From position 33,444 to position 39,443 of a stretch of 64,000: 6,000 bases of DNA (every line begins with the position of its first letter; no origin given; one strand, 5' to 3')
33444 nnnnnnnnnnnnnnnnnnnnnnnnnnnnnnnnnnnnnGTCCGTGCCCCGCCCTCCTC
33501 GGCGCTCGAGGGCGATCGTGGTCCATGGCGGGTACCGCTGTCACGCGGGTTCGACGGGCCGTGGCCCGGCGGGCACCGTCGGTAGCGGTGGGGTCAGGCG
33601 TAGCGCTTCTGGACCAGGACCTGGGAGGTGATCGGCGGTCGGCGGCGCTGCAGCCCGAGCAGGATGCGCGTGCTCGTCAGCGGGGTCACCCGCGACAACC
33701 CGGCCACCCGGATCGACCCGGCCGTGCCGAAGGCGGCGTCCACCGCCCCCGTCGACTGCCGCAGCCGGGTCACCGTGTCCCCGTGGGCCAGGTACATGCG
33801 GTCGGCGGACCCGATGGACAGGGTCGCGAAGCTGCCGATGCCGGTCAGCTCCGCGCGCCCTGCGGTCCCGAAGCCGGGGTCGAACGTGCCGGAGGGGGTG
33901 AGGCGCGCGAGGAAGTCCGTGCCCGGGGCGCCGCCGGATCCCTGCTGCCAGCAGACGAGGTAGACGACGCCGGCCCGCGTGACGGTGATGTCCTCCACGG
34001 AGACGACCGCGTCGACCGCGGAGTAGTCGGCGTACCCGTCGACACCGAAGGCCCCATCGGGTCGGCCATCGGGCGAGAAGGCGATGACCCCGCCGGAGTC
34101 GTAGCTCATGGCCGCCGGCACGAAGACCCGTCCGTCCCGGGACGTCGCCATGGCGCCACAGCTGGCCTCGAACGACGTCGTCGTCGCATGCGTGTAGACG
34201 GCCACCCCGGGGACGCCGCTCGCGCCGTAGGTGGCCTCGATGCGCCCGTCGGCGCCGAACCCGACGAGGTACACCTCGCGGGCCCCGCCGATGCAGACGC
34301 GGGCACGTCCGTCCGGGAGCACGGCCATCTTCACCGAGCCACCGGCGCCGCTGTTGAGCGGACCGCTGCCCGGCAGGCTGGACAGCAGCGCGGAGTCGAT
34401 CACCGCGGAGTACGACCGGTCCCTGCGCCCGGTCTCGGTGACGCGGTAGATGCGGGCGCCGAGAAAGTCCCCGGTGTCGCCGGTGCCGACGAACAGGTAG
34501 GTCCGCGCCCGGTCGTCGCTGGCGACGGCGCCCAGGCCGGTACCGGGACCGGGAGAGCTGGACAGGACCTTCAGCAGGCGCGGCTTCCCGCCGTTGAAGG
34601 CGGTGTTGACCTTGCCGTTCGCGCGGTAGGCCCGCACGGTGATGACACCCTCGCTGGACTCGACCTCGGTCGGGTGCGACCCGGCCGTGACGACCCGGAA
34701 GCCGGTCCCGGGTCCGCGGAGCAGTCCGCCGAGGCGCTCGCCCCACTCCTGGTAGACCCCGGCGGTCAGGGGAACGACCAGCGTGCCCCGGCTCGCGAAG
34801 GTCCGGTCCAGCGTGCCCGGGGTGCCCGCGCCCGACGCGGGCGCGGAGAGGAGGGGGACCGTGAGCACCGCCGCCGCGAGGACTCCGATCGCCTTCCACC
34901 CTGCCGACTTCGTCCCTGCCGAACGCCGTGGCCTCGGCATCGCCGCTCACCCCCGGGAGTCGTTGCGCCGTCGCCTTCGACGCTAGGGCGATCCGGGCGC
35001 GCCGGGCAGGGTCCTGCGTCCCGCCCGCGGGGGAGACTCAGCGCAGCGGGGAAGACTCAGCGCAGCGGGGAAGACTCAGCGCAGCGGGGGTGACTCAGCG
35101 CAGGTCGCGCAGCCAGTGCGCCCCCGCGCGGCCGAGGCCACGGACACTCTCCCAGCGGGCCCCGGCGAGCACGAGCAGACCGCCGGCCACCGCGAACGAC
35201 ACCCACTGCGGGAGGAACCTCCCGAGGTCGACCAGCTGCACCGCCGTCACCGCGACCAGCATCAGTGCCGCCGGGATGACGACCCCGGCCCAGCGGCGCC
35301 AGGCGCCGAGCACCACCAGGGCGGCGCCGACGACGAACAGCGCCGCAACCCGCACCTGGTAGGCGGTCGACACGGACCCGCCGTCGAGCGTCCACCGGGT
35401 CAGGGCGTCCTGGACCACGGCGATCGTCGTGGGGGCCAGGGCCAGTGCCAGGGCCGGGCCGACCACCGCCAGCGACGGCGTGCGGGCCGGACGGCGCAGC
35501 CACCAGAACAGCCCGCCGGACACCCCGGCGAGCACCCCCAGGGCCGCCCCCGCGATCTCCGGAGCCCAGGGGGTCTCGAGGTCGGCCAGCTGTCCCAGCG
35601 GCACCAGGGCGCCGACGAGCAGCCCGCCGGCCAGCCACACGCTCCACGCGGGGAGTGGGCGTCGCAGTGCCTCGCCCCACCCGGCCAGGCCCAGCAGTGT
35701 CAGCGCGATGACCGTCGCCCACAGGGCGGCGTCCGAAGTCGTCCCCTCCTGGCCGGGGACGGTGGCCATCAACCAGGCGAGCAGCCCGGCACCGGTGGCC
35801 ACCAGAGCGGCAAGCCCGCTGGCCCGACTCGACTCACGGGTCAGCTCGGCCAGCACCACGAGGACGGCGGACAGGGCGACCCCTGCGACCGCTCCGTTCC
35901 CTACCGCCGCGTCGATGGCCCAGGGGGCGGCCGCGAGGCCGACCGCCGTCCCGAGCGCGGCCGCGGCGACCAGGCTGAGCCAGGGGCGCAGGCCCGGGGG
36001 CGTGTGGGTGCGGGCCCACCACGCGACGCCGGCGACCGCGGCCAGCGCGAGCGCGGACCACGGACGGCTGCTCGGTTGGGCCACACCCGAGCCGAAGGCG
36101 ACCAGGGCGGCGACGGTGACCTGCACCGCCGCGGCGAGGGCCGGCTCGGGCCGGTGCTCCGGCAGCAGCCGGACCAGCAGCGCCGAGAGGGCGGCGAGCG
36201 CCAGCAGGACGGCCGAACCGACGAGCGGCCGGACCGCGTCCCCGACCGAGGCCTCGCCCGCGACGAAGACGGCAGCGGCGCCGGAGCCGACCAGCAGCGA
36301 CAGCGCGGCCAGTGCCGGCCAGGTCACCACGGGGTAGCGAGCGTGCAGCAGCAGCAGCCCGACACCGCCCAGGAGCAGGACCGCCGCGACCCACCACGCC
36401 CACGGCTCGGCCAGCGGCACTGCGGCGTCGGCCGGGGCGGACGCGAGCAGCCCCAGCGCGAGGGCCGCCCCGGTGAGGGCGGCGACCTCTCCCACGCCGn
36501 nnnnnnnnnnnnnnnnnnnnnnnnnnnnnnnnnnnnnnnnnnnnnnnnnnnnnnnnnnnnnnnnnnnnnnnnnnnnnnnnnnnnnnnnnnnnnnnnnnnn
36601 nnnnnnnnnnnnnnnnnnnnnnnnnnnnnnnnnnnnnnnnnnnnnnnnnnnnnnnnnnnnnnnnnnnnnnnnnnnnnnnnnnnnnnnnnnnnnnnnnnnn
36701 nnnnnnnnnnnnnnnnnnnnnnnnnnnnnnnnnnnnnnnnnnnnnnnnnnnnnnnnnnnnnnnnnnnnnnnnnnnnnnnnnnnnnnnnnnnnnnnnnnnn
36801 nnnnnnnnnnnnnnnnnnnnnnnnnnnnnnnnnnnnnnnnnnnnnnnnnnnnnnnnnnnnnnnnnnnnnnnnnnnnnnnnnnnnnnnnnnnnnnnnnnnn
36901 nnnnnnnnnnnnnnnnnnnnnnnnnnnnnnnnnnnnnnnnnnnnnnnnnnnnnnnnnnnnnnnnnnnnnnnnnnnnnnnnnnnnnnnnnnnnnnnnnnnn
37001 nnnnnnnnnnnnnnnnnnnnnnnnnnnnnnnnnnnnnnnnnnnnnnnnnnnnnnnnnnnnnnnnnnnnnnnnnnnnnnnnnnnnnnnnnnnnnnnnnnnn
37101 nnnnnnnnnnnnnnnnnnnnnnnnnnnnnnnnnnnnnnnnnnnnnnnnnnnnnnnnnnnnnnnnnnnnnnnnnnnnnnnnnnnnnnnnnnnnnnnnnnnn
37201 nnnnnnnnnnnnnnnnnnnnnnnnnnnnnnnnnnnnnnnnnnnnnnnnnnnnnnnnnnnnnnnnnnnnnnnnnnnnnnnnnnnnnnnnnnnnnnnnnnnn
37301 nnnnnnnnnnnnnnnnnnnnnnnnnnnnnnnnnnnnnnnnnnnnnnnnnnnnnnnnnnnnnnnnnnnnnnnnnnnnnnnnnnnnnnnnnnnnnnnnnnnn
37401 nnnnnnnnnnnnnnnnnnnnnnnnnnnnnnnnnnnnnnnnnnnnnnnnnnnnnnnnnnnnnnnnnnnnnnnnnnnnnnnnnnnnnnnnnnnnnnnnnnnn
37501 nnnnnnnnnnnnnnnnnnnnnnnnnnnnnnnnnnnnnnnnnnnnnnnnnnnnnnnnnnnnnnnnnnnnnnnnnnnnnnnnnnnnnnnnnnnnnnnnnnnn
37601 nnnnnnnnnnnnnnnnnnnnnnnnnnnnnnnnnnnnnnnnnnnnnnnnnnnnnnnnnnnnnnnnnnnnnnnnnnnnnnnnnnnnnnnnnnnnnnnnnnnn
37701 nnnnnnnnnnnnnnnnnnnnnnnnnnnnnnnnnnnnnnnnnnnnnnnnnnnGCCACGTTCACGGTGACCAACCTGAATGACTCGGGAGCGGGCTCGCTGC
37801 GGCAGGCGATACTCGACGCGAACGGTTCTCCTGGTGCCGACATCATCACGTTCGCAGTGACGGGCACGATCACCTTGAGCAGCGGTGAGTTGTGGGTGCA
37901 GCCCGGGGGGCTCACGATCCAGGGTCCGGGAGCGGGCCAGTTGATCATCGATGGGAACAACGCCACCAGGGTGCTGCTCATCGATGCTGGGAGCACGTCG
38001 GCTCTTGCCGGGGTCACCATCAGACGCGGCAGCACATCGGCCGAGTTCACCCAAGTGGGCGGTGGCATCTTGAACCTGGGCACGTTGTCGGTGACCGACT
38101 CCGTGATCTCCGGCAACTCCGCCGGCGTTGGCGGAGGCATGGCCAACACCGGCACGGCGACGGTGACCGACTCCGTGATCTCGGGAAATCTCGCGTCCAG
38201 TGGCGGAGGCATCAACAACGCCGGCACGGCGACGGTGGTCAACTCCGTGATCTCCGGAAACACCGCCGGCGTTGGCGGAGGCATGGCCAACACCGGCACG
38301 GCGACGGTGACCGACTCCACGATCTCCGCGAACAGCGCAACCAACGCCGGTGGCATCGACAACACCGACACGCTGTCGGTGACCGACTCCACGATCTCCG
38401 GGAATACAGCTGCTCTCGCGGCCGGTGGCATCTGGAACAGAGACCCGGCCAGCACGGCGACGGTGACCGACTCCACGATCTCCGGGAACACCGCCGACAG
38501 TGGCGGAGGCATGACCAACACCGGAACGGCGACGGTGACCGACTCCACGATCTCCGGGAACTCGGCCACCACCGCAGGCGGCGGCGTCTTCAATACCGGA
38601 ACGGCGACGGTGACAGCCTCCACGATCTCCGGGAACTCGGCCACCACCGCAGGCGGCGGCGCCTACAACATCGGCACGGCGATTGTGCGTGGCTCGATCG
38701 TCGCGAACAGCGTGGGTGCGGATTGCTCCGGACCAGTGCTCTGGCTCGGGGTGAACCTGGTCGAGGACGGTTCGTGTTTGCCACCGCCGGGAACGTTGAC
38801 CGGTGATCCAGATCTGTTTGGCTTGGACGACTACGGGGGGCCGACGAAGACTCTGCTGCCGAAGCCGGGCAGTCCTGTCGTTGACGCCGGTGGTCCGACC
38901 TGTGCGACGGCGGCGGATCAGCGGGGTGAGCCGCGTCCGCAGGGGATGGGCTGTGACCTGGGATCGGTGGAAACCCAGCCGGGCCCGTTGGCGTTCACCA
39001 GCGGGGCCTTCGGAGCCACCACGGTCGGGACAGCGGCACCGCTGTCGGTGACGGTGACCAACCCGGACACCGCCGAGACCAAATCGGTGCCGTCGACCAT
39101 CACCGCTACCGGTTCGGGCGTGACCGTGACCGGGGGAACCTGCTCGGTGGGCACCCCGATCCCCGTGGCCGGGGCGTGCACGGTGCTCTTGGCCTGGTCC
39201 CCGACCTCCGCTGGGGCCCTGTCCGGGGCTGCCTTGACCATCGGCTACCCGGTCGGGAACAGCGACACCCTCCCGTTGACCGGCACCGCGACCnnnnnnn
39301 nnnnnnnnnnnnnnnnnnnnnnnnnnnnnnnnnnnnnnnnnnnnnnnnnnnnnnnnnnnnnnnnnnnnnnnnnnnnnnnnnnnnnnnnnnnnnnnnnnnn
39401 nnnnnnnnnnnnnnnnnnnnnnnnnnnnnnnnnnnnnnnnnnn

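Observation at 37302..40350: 2.9-kb islet bounded by a duplicated tRNA-Lys 3' half, carrying one secreted beta-helix gene and no integrase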

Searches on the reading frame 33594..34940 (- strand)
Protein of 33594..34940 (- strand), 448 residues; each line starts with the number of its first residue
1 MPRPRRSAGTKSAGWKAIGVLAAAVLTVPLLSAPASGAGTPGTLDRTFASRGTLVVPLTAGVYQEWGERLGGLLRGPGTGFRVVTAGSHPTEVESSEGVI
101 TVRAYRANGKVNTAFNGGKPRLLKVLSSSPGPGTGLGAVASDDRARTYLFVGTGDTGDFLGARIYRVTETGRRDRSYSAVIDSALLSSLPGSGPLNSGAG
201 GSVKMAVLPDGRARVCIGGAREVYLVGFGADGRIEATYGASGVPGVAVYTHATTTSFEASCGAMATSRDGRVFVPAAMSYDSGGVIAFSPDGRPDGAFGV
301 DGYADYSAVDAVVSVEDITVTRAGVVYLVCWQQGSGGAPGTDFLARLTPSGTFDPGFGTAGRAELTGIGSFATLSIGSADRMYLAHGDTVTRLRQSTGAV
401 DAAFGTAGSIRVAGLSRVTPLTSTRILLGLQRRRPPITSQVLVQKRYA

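Call 31: search_protein_families(library=pfam, proteins=[window:33594-34940:-], max_evalue=0.001)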
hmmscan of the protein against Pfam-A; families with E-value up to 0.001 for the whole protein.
window:33594-34940:- (448 aa): 0 families

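Call 39: search_protein_families(library=ncbifam, proteins=[window:33594-34940:-], max_evalue=0.01)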
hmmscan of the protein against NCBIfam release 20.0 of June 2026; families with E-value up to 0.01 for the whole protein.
window:33594-34940:- (448 aa): 1 family
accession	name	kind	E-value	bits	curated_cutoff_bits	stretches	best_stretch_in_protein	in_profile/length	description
TIGR02608.1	delta_60_rpt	domain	1.2e-10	41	76.5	1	343-363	30-50/55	delta-60 repeat domain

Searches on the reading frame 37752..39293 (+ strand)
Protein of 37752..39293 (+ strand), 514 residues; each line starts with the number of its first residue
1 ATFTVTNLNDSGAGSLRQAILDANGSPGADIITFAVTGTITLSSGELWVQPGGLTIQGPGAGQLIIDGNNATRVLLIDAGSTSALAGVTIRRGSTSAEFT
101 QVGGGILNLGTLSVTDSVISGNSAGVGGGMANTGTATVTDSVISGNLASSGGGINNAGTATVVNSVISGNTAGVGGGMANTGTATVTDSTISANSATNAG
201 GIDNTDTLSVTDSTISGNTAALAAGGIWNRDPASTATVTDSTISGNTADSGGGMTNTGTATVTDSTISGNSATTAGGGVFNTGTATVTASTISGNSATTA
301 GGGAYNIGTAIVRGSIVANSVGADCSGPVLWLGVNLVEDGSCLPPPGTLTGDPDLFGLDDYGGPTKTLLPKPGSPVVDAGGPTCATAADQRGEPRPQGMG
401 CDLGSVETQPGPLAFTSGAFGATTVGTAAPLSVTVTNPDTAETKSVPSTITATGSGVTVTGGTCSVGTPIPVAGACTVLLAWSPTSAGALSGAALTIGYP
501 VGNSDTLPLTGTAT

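Call 75: predict_structure(alignment_id=A1)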
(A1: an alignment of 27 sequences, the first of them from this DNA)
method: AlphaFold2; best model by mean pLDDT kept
length: 514 residues; sequences in the alignment: 27
mean_pLDDT: 79.8   pTM: 0.70
mean pLDDT of the five models: 79.8, 78.4, 77.5, 77.4, 74.7
residues with pLDDT >= 90: 301; 70-90: 38; 50-70: 84; < 50: 91
segments of 3 or more residues with pLDDT < 50: 356-368, 378-386, 388-420, 441-443, 463-468, 489-493, 499-514
pLDDT, mean of each block of 10 residues (from residue 1): 97 98 94 98 95 97 96 96 98 82 95 99 96 99 98 98 99 98 99 98 99 98 97 98 98 97 96 96 96 93 92 89 89 77 59 48 44 51 47 44 39 43 56 56 51 56 48 55 55 49 39 44
secondary structure, 60 per line:
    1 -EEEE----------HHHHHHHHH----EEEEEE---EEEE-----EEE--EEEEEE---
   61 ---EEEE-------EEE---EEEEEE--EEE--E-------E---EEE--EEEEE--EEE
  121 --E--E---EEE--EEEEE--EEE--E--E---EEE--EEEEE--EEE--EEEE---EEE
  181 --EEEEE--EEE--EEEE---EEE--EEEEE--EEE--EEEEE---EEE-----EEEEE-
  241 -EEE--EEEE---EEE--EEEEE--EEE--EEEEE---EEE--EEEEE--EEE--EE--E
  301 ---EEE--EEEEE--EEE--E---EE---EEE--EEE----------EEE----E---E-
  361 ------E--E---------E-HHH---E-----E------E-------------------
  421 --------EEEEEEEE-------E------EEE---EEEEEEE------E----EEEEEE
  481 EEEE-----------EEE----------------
elements in order: E2-5 H16-24 E29-34 E38-41 E47-49 E52-57 E64-67 E75-77 E81-86 E89-91 E106-108 E111-115 E118-120 E130-132 E135-139 E142-144 E154-156 E159-163 E166-168 E171-174 E178-180 E183-187 E190-192 E195-198 E202-204 E207-211 E214-216 E219-223 E227-229 E235-239 E242-244 E247-250 E254-256 E259-263 E266-268 E271-275 E279-281 E284-288 E291-293 E304-306 E309-313 E316-318 E330-332 E335-337 E348-350 E429-436 E451-453 E457-463 E475-484 E496-498

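Call 77: fold_search(model_id=the predicted structure, library=pdb)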
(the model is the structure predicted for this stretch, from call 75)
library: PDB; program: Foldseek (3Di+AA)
matches with E <= 10: 282; with E <= 0.001: 25
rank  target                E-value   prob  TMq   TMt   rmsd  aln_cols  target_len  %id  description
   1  9cdu_C                4.3e-06  1.00  0.34  0.40  13.6       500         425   17  Crystal Structure of Rhombotarget A-peptide Complex (released 2025-07-02)
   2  9cdv_A                8.2e-06  1.00  0.32  0.35  14.5       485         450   16  Crystal Structure of Rhombotarget A (released 2025-07-02)
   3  9cdu_A                8.6e-06  1.00  0.31  0.35  12.8       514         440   16  Crystal Structure of Rhombotarget A-peptide Complex (released 2025-07-02)
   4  9cdv_B                9.9e-06  1.00  0.32  0.37  12.0       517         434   15  Crystal Structure of Rhombotarget A (released 2025-07-02)
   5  6f7k_B                3.8e-05  1.00  0.34  0.32  17.2       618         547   11  Crystal structure of Dettilon tailspike protein (gp208) (released 2018-12-19)
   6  2pyh_A                4.2e-05  1.00  0.38  0.49   8.3       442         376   13  Azotobacter vinelandii Mannuronan C-5 epimerase AlgE4 A-module complexed with mannuronan trisaccharide (released 2008-05-27)
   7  6fi2_A                4.2e-05  1.00  0.13  0.16  12.4       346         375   13  VexL: A periplasmic depolymerase provides new insight into ABC transporter-dependent secretion of bacterial capsular p (released 2018-05-02)
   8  1ru4                  4.6e-05  1.00  0.34  0.42  17.3       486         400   12  Crystal structure of pectate lyase Pel9A (released 2004-04-13)
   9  2pyh_B                7.9e-05  1.00  0.39  0.51   7.0       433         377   13  Azotobacter vinelandii Mannuronan C-5 epimerase AlgE4 A-module complexed with mannuronan trisaccharide (released 2008-05-27)
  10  6w4q_B                8.7e-05  0.98  0.24  0.18  17.8       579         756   12  Crystal structure of full-length tailspike protein 2 (TSP2, ORF211) ) from Escherichia coli O157:H7 bacteriophage CAB1 (released 2021-01-20)
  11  2pyg_B                9.6e-05  1.00  0.35  0.46   9.0       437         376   12  Azotobacter vinelandii Mannuronan C-5 epimerase AlgE4 A-module (released 2008-05-27)
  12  5lw3                  1.2e-04  1.00  0.35  0.45   8.8       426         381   14  Azotobacter vinelandii Mannuronan C-5 epimerase AlgE6 A-module (released 2017-10-25)
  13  6f7d                  1.6e-04  1.00  0.35  0.34  16.5       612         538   10  Crystal structure of Dettilon tailspike protein (gp208) (released 2018-12-19)
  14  6qps_B                2.0e-04  1.00  0.36  0.41   9.8       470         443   11  Structural characterization of a mannuronic acid specific polysaccharide family 6 lyase enzyme from human gut microbio (released 2019-09-25)
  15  2pyg_A                3.1e-04  1.00  0.32  0.40   9.2       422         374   12  Azotobacter vinelandii Mannuronan C-5 epimerase AlgE4 A-module (released 2008-05-27)
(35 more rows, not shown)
